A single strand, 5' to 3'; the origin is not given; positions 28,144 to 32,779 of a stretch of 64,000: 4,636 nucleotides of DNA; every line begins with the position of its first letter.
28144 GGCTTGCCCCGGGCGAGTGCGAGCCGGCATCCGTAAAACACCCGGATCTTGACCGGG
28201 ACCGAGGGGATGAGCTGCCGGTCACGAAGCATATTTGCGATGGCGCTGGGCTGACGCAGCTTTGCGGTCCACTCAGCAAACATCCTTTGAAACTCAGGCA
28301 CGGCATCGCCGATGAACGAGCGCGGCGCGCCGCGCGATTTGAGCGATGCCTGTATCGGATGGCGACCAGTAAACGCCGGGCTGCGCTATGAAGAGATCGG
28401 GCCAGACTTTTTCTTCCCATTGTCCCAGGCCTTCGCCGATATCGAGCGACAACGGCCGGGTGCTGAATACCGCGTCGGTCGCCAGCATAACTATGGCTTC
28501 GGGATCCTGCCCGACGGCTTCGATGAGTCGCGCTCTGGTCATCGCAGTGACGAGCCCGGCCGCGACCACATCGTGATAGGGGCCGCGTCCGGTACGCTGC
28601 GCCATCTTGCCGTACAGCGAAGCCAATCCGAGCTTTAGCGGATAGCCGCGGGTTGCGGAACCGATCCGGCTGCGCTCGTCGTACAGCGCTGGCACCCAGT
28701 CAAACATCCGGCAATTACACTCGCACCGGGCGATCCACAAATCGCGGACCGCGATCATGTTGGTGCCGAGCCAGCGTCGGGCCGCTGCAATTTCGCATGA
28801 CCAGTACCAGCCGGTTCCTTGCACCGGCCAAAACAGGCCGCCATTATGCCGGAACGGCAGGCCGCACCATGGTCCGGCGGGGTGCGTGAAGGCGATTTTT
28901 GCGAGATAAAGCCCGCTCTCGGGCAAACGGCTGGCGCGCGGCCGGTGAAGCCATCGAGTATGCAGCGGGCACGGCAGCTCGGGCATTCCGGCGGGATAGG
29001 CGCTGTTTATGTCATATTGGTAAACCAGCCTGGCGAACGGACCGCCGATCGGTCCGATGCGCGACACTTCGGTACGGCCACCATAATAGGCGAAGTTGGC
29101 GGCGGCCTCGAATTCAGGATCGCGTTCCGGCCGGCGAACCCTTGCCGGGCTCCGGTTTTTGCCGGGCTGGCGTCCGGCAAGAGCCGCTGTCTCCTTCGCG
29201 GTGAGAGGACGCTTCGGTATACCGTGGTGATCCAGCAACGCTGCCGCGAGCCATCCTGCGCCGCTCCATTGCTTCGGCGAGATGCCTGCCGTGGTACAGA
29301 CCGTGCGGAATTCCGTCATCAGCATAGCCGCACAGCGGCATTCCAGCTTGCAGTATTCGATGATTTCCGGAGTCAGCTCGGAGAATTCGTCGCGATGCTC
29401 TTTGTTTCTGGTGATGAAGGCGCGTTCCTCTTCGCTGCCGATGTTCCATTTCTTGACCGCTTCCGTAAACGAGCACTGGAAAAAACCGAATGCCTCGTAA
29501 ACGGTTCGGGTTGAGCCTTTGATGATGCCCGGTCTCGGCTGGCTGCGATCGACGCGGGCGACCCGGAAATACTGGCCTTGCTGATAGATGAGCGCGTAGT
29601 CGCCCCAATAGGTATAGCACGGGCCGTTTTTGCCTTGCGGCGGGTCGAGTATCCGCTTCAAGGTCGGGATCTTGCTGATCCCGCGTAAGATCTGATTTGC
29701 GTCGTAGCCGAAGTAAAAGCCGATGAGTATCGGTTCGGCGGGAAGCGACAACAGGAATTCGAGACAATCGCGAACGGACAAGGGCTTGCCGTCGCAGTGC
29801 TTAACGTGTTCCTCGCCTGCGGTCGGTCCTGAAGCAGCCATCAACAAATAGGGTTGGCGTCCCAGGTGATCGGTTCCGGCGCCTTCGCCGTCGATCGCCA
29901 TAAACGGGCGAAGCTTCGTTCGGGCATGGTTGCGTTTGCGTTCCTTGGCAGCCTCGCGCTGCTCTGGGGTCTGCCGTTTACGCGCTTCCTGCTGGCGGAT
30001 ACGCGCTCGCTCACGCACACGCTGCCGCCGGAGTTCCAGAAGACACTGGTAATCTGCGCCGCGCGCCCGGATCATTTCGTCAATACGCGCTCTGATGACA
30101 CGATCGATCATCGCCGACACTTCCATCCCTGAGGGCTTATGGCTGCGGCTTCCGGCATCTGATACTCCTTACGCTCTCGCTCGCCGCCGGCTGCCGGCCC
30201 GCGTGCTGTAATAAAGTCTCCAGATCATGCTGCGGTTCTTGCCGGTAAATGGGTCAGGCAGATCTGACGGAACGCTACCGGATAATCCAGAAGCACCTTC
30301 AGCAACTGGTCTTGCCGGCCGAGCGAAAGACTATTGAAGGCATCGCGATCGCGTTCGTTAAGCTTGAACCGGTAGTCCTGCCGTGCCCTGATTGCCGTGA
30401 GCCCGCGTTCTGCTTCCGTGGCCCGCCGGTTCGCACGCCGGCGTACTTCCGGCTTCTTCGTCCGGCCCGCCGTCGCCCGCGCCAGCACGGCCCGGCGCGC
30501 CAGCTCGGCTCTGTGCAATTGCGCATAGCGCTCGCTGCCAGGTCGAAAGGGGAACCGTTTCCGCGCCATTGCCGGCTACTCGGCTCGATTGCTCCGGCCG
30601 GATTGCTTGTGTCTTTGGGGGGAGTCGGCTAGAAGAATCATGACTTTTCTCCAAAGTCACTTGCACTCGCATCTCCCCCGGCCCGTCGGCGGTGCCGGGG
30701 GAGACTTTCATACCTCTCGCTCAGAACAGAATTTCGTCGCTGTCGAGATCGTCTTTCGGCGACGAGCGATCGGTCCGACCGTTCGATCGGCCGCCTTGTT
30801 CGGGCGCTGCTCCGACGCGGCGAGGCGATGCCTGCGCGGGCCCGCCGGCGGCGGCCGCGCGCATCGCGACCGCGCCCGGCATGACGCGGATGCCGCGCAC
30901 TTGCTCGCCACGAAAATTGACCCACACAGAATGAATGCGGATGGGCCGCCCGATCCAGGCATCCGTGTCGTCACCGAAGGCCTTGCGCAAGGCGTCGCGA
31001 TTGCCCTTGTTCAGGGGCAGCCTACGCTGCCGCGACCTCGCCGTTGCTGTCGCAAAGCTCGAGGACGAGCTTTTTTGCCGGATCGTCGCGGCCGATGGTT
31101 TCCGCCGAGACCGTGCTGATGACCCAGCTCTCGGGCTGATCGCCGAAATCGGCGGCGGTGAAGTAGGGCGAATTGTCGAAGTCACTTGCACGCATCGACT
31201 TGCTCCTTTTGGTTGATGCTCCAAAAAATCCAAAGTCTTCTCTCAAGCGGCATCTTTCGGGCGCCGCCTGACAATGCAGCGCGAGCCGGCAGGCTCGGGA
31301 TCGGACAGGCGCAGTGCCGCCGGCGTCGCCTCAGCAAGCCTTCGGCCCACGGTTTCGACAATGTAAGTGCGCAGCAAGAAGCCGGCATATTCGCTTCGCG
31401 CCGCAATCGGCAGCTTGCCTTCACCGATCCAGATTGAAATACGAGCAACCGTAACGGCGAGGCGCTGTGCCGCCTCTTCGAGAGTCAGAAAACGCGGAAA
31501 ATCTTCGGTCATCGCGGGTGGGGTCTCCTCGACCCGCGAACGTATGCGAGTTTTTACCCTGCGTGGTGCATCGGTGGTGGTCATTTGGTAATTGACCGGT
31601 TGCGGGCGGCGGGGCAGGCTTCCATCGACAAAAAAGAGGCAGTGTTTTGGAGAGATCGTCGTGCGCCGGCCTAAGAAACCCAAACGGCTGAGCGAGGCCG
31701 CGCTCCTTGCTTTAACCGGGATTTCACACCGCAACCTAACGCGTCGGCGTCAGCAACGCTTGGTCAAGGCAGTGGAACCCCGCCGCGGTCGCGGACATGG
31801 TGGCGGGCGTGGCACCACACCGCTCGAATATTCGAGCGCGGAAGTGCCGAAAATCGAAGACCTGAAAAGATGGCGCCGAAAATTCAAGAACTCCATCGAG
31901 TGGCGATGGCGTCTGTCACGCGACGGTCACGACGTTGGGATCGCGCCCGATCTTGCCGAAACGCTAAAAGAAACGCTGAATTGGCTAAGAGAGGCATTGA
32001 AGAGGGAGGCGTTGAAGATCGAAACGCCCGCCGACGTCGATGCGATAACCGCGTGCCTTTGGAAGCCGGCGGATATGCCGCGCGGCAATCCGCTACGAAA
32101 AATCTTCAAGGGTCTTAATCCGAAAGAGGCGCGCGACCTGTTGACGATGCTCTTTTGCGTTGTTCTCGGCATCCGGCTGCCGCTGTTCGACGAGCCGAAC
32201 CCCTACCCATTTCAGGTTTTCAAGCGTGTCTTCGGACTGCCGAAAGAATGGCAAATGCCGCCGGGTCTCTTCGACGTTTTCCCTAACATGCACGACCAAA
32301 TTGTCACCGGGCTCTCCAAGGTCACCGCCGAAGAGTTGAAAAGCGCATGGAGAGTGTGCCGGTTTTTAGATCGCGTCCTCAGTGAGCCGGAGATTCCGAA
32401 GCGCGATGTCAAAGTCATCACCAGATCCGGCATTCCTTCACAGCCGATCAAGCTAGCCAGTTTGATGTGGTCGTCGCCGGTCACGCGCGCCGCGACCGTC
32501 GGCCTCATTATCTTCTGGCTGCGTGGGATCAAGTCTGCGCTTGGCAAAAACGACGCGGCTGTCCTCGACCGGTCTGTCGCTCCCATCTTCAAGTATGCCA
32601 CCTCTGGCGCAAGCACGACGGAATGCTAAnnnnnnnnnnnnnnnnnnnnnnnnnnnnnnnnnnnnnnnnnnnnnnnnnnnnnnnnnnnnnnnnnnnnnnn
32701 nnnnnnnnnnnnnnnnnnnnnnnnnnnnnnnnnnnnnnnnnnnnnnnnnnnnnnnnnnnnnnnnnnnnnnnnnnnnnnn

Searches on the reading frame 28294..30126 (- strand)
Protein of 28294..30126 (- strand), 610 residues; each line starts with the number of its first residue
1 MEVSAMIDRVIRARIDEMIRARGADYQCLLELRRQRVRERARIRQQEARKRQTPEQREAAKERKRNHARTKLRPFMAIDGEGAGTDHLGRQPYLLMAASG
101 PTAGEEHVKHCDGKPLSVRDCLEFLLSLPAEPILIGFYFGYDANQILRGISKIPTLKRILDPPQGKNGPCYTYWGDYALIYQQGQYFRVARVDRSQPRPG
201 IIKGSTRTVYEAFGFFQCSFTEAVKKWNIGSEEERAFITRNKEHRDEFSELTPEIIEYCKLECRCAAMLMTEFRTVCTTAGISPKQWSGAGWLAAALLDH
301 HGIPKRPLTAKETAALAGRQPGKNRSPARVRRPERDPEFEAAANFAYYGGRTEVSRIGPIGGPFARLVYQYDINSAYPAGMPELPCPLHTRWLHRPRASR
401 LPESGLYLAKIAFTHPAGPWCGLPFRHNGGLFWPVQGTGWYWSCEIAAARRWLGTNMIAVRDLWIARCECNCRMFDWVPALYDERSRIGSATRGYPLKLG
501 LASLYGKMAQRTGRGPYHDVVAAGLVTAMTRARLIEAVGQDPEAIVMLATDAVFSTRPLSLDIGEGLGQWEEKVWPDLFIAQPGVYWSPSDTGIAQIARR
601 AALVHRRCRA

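Call 3: search_protein_families(library=pfam, proteins=[window:28294-30126:-], max_evalue=1)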
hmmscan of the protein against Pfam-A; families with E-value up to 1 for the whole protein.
window:28294-30126:- (610 aa): 2 families
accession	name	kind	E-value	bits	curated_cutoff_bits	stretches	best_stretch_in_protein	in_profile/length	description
PF03175.18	DNA_pol_B_2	-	1.8e-08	34.2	25.8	1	240-390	121-254/468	DNA polymerase type B, organellar and viral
PF07142.17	DUF1388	-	0.07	13.4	25.9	1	321-335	13-27/28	Repeat of unknown function (DUF1388)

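Call 4: search_protein_families(library=ncbifam, proteins=[window:28294-30126:-], max_evalue=1)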
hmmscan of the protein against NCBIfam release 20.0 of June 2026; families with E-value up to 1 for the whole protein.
window:28294-30126:- (610 aa): 0 families

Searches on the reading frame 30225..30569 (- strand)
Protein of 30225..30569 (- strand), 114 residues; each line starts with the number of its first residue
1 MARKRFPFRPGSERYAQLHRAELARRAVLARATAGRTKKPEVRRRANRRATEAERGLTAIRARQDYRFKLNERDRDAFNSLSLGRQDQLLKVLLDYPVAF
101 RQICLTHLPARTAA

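Call 3: search_protein_families(library=pfam, proteins=[window:30225-30569:-], max_evalue=1)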
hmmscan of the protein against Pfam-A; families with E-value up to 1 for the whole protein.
window:30225-30569:- (114 aa): 0 families

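Call 28: search_protein_families(library=phrogs, proteins=[window:30225-30569:-], max_evalue=0.01)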
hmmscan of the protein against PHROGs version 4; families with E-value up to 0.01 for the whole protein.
window:30225-30569:- (114 aa): 0 families

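Call 94: search_protein_families(library=padloc, proteins=[window:30225-30569:-], max_evalue=0.001)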
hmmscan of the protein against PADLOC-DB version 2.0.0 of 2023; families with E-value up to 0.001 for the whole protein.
window:30225-30569:- (114 aa): 0 families

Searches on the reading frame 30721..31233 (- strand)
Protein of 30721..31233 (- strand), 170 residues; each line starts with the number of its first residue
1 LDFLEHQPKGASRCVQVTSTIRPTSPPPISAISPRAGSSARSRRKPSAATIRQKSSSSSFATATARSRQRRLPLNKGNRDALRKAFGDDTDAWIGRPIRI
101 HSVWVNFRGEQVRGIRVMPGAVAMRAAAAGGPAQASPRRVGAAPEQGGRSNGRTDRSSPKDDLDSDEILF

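Call 72: search_protein_families(library=pfam, proteins=[window:30721-31233:-], max_evalue=0.01)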
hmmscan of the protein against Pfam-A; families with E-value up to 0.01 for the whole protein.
window:30721-31233:- (170 aa): 0 families

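Call 94: search_protein_families(library=padloc, proteins=[window:30721-31233:-], max_evalue=0.001)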
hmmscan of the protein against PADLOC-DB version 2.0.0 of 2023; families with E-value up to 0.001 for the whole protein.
window:30721-31233:- (170 aa): 0 families

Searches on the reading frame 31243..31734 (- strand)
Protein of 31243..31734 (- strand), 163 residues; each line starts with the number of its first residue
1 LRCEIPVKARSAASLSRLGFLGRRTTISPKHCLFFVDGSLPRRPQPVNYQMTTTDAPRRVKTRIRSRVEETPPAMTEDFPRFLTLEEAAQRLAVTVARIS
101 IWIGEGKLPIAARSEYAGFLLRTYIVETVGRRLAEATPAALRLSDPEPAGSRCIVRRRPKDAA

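Call 3: search_protein_families(library=pfam, proteins=[window:31243-31734:-], max_evalue=1)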
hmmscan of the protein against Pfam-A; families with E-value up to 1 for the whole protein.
window:31243-31734:- (163 aa): 3 families
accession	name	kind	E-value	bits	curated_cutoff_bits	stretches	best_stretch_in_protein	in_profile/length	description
PF21531.3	Rv2175c_wHTH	-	0.0013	19.1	27.1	1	82-112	15-44/57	DNA-binding protein Rv2175c, wHTH domain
PF12728.13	HTH_17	-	0.0074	17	27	1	82-111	1-30/51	Helix-turn-helix domain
PF13411.12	MerR_1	-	0.16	12.5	21.6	1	84-113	2-31/69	MerR HTH family regulatory protein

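Call 28: search_protein_families(library=phrogs, proteins=[window:31243-31734:-], max_evalue=0.01)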
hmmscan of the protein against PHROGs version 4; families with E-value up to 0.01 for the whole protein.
window:31243-31734:- (163 aa): 2 families
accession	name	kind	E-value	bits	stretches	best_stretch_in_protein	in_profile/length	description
phrog_66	-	integration and excision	0.00055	20.7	1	52-113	63-124/412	excisionase and transcriptional regulator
phrog_10045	-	DNA, RNA and nucleotide metabolism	0.001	19.9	1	74-113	12-51/74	HTH DNA binding protein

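Call 94: search_protein_families(library=padloc, proteins=[window:31243-31734:-], max_evalue=0.001)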
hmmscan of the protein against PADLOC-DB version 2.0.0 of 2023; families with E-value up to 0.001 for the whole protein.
window:31243-31734:- (163 aa): 1 family
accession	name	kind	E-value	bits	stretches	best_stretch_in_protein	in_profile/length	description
PDLC04133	mad1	-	0.00097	17.4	0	81-113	4-36/60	mads_1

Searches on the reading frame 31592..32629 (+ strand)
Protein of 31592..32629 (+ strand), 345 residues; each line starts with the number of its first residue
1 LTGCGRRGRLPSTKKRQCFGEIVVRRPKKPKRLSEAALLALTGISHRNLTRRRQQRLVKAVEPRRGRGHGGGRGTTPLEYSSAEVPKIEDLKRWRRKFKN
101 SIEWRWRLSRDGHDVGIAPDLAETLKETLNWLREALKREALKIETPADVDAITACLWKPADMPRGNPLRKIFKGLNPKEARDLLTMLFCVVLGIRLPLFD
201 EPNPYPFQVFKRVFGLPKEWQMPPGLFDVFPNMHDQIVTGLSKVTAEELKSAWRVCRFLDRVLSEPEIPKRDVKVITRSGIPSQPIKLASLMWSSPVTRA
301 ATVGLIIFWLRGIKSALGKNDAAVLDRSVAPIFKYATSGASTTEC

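Call 3: search_protein_families(library=pfam, proteins=[window:31592-32629:+], max_evalue=1)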
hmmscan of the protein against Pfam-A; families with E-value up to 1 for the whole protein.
window:31592-32629:+ (345 aa): 0 families

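Call 4: search_protein_families(library=ncbifam, proteins=[window:31592-32629:+], max_evalue=1)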
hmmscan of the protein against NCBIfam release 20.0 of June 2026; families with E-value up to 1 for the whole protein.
window:31592-32629:+ (345 aa): 0 families

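Call 28: search_protein_families(library=phrogs, proteins=[window:31592-32629:+], max_evalue=0.01)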
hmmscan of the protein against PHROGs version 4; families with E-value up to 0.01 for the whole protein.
window:31592-32629:+ (345 aa): 0 families

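Call 85: search_solved_structures(query=window:31592-32629:+, max_evalue=1)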
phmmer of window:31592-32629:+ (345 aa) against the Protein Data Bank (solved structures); distinct sequences matched with E-value up to 1: 0.

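Call 94: search_protein_families(library=padloc, proteins=[window:31592-32629:+], max_evalue=0.001)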
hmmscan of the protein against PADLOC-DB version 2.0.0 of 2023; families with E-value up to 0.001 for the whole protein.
window:31592-32629:+ (345 aa): 0 families
